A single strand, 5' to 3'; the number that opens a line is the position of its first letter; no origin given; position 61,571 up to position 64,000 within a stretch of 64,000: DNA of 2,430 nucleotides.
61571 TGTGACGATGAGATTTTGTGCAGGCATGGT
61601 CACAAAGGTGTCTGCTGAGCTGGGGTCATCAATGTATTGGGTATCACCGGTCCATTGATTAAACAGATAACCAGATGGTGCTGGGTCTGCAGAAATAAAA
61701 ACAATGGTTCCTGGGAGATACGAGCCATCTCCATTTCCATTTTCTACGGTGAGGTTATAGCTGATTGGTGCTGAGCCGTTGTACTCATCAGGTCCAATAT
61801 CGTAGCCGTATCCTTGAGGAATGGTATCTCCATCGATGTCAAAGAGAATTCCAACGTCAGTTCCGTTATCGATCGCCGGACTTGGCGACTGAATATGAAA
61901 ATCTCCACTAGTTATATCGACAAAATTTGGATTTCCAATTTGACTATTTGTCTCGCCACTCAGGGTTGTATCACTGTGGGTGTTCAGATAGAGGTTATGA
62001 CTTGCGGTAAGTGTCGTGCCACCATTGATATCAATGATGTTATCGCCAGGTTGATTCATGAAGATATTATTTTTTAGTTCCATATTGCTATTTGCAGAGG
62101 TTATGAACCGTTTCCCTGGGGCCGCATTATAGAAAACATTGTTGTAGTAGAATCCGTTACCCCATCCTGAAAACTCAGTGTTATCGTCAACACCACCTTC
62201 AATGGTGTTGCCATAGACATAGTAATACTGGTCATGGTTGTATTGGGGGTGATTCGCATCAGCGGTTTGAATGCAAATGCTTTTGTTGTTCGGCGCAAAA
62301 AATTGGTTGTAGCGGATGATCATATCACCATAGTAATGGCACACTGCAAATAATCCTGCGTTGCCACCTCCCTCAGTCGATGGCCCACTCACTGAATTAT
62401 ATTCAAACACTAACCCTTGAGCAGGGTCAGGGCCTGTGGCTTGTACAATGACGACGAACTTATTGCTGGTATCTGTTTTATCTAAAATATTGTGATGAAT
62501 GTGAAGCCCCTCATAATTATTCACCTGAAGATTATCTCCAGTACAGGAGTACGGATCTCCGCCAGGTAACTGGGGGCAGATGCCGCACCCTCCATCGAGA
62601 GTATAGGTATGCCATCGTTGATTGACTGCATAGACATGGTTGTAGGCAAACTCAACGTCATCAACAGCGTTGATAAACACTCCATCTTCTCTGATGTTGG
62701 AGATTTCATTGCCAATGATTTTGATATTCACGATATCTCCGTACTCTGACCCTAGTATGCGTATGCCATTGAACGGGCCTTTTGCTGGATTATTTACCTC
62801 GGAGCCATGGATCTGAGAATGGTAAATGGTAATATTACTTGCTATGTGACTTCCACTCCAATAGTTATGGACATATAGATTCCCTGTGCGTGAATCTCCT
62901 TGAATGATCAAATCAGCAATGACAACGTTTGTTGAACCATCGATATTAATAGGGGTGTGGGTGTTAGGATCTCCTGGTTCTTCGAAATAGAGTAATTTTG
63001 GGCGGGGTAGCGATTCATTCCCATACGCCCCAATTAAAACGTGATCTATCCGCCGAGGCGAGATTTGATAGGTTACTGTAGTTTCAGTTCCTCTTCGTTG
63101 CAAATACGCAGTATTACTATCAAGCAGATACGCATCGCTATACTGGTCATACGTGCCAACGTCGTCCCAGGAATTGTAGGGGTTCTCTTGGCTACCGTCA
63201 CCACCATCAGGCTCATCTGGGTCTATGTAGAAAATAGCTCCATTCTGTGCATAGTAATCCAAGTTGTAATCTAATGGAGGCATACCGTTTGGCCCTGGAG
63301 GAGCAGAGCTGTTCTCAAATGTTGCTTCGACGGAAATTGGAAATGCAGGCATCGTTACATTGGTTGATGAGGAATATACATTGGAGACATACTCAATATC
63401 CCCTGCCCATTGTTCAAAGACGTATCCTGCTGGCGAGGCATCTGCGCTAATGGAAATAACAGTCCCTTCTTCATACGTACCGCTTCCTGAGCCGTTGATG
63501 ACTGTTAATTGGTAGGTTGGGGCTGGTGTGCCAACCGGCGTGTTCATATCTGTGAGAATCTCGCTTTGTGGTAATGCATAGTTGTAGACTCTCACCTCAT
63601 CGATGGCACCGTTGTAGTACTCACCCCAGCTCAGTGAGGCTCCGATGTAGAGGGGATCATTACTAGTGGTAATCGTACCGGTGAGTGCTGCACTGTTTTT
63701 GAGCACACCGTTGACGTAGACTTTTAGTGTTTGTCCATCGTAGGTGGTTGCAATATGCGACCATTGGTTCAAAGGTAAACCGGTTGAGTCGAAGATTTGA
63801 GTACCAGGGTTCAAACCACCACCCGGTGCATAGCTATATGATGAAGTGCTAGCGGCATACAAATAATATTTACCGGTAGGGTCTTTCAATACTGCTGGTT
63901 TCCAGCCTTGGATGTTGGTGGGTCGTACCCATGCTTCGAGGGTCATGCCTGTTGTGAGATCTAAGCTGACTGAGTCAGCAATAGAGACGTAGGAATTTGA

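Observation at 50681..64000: Giant modular surface protein (more than 4,400 aa, 5' end outside the window) built from LamG, four beta-helix modules, about 25 Ig-like repeats, PKD domains and a C-terminal TM anchor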

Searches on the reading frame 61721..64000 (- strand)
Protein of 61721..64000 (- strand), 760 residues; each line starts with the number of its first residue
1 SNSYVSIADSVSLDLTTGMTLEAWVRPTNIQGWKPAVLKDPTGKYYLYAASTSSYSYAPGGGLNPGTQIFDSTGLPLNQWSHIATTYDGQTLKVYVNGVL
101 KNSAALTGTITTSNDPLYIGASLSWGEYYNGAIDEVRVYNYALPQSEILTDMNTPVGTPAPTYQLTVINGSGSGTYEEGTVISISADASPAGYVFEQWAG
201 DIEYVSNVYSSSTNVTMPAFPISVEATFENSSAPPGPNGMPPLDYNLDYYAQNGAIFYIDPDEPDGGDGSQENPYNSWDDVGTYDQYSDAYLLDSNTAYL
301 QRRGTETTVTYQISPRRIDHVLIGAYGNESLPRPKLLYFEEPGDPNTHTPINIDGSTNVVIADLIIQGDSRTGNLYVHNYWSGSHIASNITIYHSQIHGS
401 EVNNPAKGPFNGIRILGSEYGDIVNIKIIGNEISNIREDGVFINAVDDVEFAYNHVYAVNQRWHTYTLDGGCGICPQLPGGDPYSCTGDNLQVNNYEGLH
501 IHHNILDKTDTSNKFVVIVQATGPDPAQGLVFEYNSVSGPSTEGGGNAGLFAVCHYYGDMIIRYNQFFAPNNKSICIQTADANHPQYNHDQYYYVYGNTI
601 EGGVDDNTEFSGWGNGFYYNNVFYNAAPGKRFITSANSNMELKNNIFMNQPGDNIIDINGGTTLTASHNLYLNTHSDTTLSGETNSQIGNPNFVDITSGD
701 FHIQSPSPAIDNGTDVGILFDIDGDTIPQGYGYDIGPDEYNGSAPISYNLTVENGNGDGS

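Call 14: find_homologous_proteins(query=window:61721-64000:-, max_evalue=0.00001)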
Query window:61721-64000:- (760 aa): 1008 proteins with E <= 0.00001 among 8000 candidates; the best 120 are listed.
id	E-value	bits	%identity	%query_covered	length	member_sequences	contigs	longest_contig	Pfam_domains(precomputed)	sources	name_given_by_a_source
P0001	3.1e-100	355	47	21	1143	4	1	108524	PF06439.19,PF17957.8,PF13385.14,PF25833.1,PF02973.23,PF02210.32,PF00041.28,PF19077.7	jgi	jgi:fibronectin type 3 domain-containing protein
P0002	1.2e-99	353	52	21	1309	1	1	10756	PF07646.22,PF13418.13,PF24681.2,PF17957.8,PF13385.14,PF09118.18,PF01344.32,PF02973.23,PF02210.32,PF07250.18,PF13964.13,PF13205.13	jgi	jgi:hypothetical protein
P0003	8.8e-98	347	47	20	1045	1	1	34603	PF13205.13,PF06439.19,PF17957.8,PF13385.14,PF02210.32,PF00041.28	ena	-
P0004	5.7e-96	341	45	21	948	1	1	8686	PF13205.13,PF06439.19,PF17957.8,PF13385.14,PF02973.23,PF02210.32,PF00041.28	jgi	jgi:hypothetical protein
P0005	5.1e-92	328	43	26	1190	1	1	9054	PF17963.8,PF06439.19,PF17892.8,PF17957.8,PF13385.14,PF20407.6,PF02973.23,PF02210.32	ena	-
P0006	1.1e-87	313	48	21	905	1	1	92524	PF06439.19,PF17957.8,PF13385.14,PF13750.13,PF25833.1,PF02973.23,PF00041.28,PF19077.7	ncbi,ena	-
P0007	1.2e-87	313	45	9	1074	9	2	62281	PF09479.17,PF18998.7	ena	-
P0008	3.4e-87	312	45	9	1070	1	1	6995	PF18998.7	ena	-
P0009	4.7e-86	308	47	21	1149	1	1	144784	PF06486.17,PF13385.14,PF25788.3,PF25833.1,PF02973.23,PF02210.32,PF16794.12,PF00041.28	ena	-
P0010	4.7e-84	301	45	21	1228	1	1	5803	PF17957.8,PF13385.14,PF13750.13,PF02210.32,PF19077.7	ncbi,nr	ncbi:MAG TPA: LamG-like jellyroll fold domain-containing protein, partial [Gaiellaceae bacterium]|nr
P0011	2.1e-82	296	33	31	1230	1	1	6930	PF22925.4,PF07953.21,PF06439.19,PF13385.14,PF01828.25,PF02973.23,PF02210.32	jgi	jgi:hypothetical protein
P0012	3.3e-80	289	42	20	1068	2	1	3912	PF22352.3,PF00801.27,PF13385.14,PF02973.23,PF02210.32,PF18911.7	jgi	jgi:PKD repeat protein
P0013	6.0e-80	288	49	21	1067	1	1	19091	PF07953.21,PF13385.14,PF02973.23,PF02210.32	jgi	jgi:hypothetical protein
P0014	5.9e-79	285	49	25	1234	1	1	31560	PF22352.3,PF00801.27,PF17957.8,PF23500.2,PF13385.14,PF02210.32,PF07995.18,PF18911.7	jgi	jgi:glucose/arabinose dehydrogenase/PKD repeat protein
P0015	7.9e-78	281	52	21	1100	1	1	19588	PF07646.22,PF13418.13,PF24681.2,PF13415.13,PF17957.8,PF13385.14,PF09118.18,PF24981.2,PF01344.32,PF02973.23,PF25210.2,PF02210.32,PF24996.1,PF07250.18,PF13964.13,PF00041.28,PF19077.7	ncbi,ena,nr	ncbi:MAG TPA: LamG-like jellyroll fold domain-containing protein [Methylomirabilota bacterium]|nr:La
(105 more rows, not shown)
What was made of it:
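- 63551..64000 (-): LamG / concanavalin-A-like lectin domain (window aa 1-150), cut at its N-terminal side by the window edge. Hundreds of LamG homologues at 45-54% identity (call 14).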

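Call 26: find_related_loci(query=window:61721-64000:-, collection=metagenome_contigs, flank=10000)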
Query window:61721-64000:- (760 aa) in metagenome_contigs; peptide patterns used: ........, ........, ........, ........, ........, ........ (x = any residue, [..] = any of these).
87 stretches matched a pattern; 1 encode a relative of the query (tblastn E <= 1e-3); 1 distinct loci.
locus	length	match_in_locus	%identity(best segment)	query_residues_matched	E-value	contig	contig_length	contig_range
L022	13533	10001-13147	36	1-154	2e-17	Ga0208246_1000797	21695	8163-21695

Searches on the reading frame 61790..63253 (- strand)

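Call 29: search_protein_families(library=pfam, proteins=[window:61790-63253:-], max_evalue=0.1)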
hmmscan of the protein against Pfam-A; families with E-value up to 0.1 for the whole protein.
window:61790-63253:- (488 aa): 1 family
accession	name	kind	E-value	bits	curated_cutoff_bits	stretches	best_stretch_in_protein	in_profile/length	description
PF17161.10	DUF5123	-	2.1e-05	26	35.1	1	370-459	4-103/113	Domain of unknown function (DUF5123)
